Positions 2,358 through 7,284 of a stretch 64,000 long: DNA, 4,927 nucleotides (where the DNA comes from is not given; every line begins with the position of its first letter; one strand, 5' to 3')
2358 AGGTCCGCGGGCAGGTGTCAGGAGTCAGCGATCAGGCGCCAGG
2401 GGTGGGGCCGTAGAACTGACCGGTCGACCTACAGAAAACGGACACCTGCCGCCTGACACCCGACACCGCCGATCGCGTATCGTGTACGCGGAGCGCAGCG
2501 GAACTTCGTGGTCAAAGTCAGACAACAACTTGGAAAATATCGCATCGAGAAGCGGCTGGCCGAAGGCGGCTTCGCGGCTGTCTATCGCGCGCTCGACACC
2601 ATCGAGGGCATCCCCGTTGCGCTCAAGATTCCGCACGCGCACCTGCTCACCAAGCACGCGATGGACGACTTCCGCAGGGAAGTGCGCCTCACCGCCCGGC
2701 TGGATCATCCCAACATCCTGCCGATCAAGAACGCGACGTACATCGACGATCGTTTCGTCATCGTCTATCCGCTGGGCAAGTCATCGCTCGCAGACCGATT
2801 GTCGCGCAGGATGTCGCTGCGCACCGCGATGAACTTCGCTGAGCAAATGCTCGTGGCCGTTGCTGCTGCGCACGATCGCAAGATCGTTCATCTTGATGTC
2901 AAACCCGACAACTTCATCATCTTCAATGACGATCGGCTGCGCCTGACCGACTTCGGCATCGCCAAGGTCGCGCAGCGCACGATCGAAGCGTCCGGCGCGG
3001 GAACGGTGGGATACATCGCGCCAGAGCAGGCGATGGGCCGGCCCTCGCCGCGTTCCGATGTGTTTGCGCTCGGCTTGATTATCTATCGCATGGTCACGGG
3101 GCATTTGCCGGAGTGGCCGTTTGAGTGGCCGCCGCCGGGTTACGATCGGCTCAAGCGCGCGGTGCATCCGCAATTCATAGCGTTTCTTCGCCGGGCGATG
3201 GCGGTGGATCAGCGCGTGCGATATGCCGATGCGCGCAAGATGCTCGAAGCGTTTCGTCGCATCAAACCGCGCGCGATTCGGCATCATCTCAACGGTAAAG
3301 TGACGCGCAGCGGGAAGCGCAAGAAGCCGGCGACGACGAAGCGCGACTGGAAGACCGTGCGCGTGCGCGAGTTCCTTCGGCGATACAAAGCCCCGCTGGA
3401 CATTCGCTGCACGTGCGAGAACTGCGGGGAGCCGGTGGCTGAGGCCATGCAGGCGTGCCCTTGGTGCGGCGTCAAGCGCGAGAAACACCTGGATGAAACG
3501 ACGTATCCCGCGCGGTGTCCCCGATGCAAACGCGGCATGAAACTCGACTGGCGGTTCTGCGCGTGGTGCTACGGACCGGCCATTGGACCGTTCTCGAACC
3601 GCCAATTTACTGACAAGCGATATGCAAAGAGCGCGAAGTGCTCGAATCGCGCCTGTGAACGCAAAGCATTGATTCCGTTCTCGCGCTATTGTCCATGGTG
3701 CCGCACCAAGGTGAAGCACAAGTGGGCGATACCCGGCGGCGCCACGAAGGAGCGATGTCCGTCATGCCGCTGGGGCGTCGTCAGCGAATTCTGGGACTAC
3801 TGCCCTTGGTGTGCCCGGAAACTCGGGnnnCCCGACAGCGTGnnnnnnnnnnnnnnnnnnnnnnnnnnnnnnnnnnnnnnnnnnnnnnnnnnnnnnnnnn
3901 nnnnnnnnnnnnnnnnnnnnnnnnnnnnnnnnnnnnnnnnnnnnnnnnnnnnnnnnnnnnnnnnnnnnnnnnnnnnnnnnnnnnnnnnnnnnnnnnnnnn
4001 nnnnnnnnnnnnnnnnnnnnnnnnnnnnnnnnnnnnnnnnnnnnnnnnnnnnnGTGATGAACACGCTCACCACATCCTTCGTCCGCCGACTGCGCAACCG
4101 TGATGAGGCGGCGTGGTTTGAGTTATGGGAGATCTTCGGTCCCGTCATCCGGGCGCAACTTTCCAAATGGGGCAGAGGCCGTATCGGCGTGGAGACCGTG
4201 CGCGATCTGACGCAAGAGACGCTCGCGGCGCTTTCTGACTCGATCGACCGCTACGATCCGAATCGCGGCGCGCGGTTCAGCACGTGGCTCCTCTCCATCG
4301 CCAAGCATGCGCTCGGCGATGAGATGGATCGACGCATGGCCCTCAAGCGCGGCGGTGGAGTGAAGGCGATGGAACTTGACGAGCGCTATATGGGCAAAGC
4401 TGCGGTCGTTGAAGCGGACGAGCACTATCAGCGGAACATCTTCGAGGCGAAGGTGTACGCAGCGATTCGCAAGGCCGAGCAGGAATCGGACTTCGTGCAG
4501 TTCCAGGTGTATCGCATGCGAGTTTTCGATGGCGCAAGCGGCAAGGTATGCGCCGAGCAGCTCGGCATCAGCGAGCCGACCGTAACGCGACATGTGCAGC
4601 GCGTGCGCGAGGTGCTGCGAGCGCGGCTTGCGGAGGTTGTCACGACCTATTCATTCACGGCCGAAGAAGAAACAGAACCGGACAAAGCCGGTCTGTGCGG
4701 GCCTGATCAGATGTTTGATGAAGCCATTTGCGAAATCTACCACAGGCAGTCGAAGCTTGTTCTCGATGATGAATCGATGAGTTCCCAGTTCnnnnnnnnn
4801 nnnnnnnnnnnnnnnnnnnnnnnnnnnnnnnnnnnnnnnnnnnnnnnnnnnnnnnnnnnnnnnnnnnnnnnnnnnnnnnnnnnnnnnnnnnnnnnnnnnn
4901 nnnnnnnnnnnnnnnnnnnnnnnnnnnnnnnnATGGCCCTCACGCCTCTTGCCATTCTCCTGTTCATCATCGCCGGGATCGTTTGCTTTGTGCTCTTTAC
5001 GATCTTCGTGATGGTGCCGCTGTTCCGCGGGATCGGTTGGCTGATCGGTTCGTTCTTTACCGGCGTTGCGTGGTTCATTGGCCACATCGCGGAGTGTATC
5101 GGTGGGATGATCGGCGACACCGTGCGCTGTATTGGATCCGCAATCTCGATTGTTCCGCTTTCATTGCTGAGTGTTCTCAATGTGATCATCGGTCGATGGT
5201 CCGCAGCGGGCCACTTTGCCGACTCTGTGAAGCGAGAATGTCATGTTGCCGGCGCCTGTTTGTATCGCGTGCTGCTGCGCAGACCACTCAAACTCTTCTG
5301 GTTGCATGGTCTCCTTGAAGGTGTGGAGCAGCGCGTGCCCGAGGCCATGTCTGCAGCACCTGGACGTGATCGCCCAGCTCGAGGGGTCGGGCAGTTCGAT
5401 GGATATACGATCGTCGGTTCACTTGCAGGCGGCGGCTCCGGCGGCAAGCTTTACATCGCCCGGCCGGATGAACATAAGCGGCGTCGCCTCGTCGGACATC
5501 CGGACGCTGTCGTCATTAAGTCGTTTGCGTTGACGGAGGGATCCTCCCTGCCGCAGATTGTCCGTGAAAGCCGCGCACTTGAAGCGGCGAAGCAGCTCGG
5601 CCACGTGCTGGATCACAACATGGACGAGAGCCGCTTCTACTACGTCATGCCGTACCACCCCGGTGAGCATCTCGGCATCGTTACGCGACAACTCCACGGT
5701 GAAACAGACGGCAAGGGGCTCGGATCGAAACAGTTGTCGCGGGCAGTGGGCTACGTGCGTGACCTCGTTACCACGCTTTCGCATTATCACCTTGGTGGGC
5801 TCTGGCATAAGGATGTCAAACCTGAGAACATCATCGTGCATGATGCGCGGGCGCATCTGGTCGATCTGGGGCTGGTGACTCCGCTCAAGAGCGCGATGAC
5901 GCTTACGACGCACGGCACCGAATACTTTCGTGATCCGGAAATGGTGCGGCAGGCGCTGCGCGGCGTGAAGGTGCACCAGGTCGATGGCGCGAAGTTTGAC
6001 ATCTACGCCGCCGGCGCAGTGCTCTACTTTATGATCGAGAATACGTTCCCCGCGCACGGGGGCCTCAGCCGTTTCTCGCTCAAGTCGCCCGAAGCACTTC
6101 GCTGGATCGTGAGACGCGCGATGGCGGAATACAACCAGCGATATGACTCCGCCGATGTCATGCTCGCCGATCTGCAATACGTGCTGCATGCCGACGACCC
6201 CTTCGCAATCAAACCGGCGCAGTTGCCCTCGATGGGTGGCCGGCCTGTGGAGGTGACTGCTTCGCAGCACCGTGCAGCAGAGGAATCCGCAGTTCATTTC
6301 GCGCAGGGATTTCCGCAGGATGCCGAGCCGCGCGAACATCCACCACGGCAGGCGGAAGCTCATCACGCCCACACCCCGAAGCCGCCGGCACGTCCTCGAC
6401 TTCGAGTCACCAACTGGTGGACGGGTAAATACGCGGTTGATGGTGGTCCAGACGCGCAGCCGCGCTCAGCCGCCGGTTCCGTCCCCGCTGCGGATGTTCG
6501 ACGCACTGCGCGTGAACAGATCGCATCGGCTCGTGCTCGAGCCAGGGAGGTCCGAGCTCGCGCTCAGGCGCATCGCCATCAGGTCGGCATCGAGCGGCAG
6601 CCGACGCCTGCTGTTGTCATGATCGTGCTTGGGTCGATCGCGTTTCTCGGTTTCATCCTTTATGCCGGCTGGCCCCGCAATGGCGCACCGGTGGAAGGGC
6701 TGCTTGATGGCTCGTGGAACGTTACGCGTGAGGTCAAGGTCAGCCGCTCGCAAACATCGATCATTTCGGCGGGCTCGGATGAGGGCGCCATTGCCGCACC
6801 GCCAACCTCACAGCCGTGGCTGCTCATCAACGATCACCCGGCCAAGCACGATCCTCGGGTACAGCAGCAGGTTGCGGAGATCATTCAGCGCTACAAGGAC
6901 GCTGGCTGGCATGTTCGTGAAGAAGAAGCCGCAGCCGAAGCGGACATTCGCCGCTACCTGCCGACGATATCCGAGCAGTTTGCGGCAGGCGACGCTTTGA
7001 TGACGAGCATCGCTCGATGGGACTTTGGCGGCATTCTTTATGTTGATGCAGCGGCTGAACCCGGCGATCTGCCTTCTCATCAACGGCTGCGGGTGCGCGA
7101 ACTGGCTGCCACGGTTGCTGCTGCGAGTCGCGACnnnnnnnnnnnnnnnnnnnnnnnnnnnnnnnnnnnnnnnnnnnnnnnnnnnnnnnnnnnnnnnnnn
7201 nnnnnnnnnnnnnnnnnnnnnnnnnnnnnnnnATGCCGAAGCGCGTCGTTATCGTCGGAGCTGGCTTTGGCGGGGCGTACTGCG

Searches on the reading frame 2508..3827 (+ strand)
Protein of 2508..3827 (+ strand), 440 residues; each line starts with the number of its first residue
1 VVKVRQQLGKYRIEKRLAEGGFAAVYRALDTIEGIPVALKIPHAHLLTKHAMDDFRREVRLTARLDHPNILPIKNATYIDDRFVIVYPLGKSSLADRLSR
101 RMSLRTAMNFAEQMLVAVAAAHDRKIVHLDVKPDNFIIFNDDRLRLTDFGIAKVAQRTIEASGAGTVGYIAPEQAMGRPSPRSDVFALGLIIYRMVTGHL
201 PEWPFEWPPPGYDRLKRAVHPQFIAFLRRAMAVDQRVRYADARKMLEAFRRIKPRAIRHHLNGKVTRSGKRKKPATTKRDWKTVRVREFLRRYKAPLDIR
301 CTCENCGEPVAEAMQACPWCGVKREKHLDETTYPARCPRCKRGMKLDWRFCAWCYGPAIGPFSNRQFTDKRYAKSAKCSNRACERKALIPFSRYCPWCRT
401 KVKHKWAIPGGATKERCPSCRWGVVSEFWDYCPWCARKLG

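Call 86: search_protein_families(library=pfam, proteins=[window:2508-3827:+], max_evalue=0.00001)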
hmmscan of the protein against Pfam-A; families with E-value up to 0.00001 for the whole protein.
window:2508-3827:+ (440 aa): 3 families
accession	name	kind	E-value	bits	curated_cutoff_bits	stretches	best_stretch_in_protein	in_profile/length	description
PF00069.31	Pkinase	-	1.3e-36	126.8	31.7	1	11-201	1-196/263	Protein kinase domain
PF07714.23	PK_Tyr_Ser-Thr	-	1.6e-18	67.4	23.1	1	13-201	3-204/258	Protein tyrosine and serine/threonine kinase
PF12773.13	DZR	-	1.1e-10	42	27.3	1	303-354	1-44/45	Double zinc ribbon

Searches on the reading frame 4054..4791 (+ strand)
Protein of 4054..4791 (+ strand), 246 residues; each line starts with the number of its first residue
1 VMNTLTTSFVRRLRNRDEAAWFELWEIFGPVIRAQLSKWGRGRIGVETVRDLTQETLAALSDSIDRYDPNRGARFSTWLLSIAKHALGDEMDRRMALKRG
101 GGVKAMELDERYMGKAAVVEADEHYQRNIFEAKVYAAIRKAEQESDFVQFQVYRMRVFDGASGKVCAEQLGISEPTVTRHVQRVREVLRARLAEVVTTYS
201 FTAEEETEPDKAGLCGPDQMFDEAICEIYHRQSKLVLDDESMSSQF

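Call 86: search_protein_families(library=pfam, proteins=[window:4054-4791:+], max_evalue=0.00001)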
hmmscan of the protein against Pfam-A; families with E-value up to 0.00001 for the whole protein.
window:4054-4791:+ (246 aa): 3 families
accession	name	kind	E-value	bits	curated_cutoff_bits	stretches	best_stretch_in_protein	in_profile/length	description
PF04542.20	Sigma70_r2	-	8.3e-11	42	24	1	48-93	22-67/71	Sigma-70 region 2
PF07638.17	Sigma70_ECF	-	3.3e-08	34.1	21.1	1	76-192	76-183/185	ECF sigma factor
PF08281.18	Sigma70_r4_2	-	1.1e-06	28.6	25.7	1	149-186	15-52/54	Sigma-70, region 4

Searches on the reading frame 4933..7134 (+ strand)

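Call 86: search_protein_families(library=pfam, proteins=[window:4933-7134:+], max_evalue=0.00001)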
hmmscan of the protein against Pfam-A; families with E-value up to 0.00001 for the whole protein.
window:4933-7134:+ (734 aa): 1 family
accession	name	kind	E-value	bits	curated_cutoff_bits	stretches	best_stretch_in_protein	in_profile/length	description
PF00069.31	Pkinase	-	1.9e-16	60.7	31.7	1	193-375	27-198/263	Protein kinase domain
